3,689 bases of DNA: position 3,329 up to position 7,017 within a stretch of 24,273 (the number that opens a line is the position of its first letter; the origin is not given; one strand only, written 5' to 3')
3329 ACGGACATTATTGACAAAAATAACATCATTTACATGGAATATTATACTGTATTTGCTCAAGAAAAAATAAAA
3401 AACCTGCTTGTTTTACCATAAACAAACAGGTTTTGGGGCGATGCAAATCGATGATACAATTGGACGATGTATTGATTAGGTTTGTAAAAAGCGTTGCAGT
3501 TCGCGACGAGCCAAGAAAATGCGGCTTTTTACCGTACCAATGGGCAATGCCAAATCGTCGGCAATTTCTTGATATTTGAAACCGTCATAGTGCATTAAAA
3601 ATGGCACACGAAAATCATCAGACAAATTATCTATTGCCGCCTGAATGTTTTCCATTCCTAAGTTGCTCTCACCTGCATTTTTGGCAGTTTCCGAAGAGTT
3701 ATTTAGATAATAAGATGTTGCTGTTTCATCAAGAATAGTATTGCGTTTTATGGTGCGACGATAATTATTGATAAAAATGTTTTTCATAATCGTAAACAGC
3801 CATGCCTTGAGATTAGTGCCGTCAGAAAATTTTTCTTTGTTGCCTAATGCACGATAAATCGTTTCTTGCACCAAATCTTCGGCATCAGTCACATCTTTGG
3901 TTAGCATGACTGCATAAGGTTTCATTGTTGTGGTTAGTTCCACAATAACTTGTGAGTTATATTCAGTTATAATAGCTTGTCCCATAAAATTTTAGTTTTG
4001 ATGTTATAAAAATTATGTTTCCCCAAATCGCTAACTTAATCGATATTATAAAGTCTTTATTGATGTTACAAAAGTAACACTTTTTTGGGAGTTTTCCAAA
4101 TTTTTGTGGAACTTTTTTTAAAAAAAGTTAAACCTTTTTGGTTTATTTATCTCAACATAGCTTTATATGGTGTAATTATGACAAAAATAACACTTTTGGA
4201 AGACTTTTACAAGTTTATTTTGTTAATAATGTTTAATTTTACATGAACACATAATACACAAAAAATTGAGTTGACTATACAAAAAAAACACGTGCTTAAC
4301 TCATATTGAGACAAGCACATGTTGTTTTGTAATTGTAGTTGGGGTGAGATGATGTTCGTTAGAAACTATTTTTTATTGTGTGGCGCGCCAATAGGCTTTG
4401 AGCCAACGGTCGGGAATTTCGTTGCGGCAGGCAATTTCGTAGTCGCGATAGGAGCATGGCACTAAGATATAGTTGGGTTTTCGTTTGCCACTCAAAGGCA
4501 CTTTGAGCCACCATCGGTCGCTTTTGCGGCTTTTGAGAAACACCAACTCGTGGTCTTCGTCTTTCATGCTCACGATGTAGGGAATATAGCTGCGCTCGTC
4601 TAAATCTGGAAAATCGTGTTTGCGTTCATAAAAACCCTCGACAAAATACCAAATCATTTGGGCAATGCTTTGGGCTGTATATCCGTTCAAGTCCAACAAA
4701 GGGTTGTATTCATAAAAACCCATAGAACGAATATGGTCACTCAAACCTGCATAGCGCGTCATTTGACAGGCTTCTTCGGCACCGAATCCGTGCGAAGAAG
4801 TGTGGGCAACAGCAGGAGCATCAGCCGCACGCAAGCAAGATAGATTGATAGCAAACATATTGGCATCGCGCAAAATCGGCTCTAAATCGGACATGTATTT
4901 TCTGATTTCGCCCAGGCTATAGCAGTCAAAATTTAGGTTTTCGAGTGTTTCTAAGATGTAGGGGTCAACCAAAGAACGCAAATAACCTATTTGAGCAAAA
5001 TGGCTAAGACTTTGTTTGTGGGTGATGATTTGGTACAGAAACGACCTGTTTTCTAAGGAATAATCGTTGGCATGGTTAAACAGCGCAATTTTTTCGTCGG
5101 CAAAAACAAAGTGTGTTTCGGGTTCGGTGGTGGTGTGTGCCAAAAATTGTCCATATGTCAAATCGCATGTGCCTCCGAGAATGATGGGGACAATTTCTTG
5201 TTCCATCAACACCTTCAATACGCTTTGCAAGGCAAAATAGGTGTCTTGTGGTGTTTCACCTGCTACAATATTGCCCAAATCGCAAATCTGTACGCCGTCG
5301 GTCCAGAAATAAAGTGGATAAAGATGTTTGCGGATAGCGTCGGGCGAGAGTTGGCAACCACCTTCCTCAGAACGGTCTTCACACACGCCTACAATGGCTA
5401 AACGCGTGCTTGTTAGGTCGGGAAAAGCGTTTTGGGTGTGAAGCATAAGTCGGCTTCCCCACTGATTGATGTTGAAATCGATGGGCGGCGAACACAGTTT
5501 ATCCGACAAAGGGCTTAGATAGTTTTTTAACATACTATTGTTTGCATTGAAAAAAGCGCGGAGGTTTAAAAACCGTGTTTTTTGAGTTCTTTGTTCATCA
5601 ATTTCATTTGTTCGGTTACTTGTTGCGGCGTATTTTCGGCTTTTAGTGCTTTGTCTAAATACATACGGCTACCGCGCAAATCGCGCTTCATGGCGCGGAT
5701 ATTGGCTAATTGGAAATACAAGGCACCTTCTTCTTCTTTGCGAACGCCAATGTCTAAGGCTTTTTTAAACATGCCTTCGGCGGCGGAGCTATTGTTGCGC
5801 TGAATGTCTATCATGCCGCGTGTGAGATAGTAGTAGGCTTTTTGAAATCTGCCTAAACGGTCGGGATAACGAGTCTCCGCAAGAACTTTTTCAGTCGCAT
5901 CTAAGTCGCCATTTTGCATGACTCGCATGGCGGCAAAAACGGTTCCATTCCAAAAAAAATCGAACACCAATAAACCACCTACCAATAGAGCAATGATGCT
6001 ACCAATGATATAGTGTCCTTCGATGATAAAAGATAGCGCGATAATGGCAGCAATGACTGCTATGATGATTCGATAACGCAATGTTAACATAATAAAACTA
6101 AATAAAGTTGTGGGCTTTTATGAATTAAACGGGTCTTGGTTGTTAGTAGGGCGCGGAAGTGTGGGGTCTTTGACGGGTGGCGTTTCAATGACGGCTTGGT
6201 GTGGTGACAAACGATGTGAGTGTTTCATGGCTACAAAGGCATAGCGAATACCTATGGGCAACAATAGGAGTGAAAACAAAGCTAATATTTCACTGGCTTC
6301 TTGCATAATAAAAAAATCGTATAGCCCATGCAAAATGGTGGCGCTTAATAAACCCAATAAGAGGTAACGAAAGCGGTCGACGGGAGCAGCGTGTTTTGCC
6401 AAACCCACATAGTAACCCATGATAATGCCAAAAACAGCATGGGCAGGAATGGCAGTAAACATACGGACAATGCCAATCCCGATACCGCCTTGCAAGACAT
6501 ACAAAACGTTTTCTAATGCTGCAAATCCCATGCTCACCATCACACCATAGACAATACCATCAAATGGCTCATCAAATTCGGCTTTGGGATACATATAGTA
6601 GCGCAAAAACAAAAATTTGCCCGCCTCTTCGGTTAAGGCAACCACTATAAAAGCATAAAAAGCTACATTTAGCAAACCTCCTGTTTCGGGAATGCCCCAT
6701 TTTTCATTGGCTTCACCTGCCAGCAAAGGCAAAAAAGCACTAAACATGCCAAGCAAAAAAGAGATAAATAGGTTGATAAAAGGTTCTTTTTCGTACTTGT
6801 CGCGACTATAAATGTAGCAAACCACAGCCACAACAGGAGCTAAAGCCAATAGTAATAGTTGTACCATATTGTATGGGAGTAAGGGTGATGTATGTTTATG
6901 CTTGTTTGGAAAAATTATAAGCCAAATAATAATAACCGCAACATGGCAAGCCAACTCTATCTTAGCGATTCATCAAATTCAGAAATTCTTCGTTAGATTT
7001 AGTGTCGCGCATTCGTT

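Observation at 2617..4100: Tandem paralogous ECF sigma genes driven by housekeeping-type promoters, with no anti-sigma gene but a PrsW protease nearby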

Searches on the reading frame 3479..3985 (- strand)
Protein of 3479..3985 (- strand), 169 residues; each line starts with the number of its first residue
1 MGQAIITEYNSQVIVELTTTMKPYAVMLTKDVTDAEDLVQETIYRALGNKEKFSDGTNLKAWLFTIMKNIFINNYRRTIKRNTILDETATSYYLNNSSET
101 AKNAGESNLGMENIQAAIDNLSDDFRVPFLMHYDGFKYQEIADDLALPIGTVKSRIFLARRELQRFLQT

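Call 5: search_protein_families(library=pfam, proteins=[window:3479-3985:-], max_evalue=0.01)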
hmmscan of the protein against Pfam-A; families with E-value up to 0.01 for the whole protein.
window:3479-3985:- (169 aa): 5 families
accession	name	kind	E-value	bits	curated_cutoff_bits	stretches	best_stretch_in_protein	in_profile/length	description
PF08281.18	Sigma70_r4_2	-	1.2e-12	47.7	25.7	1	112-163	2-54/54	Sigma-70, region 4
PF04542.20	Sigma70_r2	-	7.6e-12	45.3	24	1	24-78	12-68/71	Sigma-70 region 2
PF22029.2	PhyR_sigma2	-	2.8e-08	34.1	27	1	24-67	11-54/55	Sigma2 domain of PhyR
PF07638.17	Sigma70_ECF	-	1.4e-05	25.5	21.1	1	37-167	51-183/185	ECF sigma factor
PF04545.22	Sigma70_r4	-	0.00029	20.7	24.1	1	132-164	17-49/50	Sigma-70, region 4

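Call 7: search_protein_families(library=ncbifam, proteins=[window:3479-3985:-], max_evalue=0.01)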
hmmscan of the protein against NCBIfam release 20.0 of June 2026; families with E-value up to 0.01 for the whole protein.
window:3479-3985:- (169 aa): 94 families (the best 25 are shown)
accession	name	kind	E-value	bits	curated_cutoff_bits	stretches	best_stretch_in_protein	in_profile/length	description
NF009198.0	PRK12546.1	equivalog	1.5e-29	103.1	270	1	13-168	12-162/188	RNA polymerase sigma factor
TIGR02950.1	SigM_subfam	subfamily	8.4e-29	100.5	147.95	1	21-167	13-158/159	RNA polymerase sigma factor, SigM family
NF009164.0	PRK12511.1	equivalog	1.7e-28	99.4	185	1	12-166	8-158/182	RNA polymerase sigma factor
TIGR02947.1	SigH_actino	hypoth_equivalog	4e-28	98.4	251.55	1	24-167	27-179/193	RNA polymerase sigma-70 factor, TIGR02947 family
NF009192.0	PRK12540.1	equivalog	8.6e-27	93.9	307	1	17-167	14-159/182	RNA polymerase sigma factor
NF007216.0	PRK09638.1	equivalog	8.7e-27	94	194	1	18-166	28-173/180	RNA polymerase sigma factor SigY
NF009199.0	PRK12547.1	subfamily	1.9e-26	92.6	219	1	10-168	9-161/184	RNA polymerase sigma factor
NF007227.0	PRK09645.1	subfamily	3.1e-26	92.3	202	1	19-168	24-171/177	sigma-70 family RNA polymerase sigma factor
NF009169.0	PRK12516.1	equivalog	1.7e-23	83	321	1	19-168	21-165/188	RNA polymerase sigma factor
TIGR02985.1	Sig70_bacteroi1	subfamily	5.7e-22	78.6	126.4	1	18-166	11-161/162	RNA polymerase sigma-70 factor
TIGR02937.1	sigma70-ECF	superfamily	1.2e-21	77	42.9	1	27-166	20-164/165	sigma-70 family RNA polymerase sigma factor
NF058625.1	sigma_PG0214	equivalog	4.3e-21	75.3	130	1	12-167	8-161/170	GFO_1088 family ECF-type sigma factor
TIGR02959.1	SigZ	equivalog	1.3e-20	73.9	168.65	1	21-168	8-149/170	RNA polymerase sigma factor SigZ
NF009174.0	PRK12522.1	equivalog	8.1e-20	71.5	217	1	20-167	15-167/175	RNA polymerase sigma factor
NF007229.0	PRK09647.1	equivalog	1.4e-19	70.3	265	1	24-168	60-203/220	RNA polymerase sigma factor SigE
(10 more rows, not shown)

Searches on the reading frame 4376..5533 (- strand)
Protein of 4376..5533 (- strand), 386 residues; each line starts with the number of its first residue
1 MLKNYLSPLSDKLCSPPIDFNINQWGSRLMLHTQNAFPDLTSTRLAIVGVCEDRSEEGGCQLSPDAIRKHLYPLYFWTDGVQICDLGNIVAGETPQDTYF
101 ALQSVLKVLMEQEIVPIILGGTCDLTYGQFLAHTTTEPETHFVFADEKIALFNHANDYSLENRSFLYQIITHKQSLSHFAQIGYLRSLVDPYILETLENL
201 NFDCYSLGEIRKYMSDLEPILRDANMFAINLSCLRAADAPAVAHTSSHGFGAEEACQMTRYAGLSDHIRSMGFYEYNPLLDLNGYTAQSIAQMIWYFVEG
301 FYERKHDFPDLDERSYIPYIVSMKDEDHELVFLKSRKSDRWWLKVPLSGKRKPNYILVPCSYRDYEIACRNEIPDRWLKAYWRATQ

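Call 5: search_protein_families(library=pfam, proteins=[window:4376-5533:-], max_evalue=0.01)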
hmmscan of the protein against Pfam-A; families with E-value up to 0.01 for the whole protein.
window:4376-5533:- (386 aa): 1 family
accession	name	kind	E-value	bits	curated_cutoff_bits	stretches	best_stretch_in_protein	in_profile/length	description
PF00491.26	Arginase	-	2.9e-18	66.8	22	1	45-296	3-276/280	Arginase family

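Call 7: search_protein_families(library=ncbifam, proteins=[window:4376-5533:-], max_evalue=0.01)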
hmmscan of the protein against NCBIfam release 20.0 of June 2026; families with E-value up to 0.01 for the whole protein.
window:4376-5533:- (386 aa): 4 families
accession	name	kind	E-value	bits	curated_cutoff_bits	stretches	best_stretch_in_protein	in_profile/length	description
TIGR01227.1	hutG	equivalog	2e-18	66.6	229.15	1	46-298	38-306/307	formimidoylglutamase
NF010347.0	PRK13775.1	equivalog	4.3e-08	32.8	381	1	46-134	52-147/331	formimidoylglutamase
TIGR01230.1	agmatinase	equivalog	8.2e-06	25.6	174.3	1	79-295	58-270/275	agmatinase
TIGR01229.1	rocF_arginase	equivalog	0.0072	15.7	227.6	0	195-285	183-280/300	arginase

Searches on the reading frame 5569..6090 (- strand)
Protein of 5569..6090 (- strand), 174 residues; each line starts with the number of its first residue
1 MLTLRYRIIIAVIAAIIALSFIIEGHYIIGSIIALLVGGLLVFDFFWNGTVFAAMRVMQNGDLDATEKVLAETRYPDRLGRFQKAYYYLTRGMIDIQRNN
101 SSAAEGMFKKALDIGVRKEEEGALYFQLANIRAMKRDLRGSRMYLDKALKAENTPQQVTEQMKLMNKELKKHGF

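Call 5: search_protein_families(library=pfam, proteins=[window:5569-6090:-], max_evalue=0.01)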
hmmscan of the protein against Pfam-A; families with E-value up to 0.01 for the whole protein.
window:5569-6090:- (174 aa): 0 families

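Call 7: search_protein_families(library=ncbifam, proteins=[window:5569-6090:-], max_evalue=0.01)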
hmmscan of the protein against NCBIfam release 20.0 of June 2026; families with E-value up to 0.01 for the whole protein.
window:5569-6090:- (174 aa): 2 families
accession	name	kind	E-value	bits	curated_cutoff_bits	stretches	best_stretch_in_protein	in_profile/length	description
TIGR02917.1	PEP_TPR_lipo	equivalog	0.00039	18.4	312.2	1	54-159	438-536/899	XrtA/PEP-CTERM system TPR-repeat protein PrsT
NF052312.1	T9SS_PorW_SprE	equivalog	0.0029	16.3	250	1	88-171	293-377/716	type IX secretion system periplasmic lipoprotein PorW/SprE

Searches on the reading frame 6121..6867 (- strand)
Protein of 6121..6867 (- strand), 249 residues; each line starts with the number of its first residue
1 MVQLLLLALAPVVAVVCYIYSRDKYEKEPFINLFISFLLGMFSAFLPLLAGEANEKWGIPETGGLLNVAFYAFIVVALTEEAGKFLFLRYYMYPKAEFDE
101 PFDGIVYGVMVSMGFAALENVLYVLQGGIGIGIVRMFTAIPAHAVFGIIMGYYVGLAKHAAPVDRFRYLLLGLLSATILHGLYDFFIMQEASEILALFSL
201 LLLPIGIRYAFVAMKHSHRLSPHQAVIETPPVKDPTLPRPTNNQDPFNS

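Call 5: search_protein_families(library=pfam, proteins=[window:6121-6867:-], max_evalue=0.01)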
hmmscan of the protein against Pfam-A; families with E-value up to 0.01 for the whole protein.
window:6121-6867:- (249 aa): 1 family
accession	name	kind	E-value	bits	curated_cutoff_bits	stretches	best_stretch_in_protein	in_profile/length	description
PF13367.11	PrsW-protease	-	1.3e-38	133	23.5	1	28-201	1-188/196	PrsW family intramembrane metalloprotease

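Call 7: search_protein_families(library=ncbifam, proteins=[window:6121-6867:-], max_evalue=0.01)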
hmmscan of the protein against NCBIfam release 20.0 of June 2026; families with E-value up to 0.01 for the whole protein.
window:6121-6867:- (249 aa): 1 family
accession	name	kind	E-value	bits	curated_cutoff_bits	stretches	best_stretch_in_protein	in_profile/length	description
NF033739.1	intramemb_PrsW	equivalog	4.2e-45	154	225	1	3-200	2-194/210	glutamic-type intramembrane protease PrsW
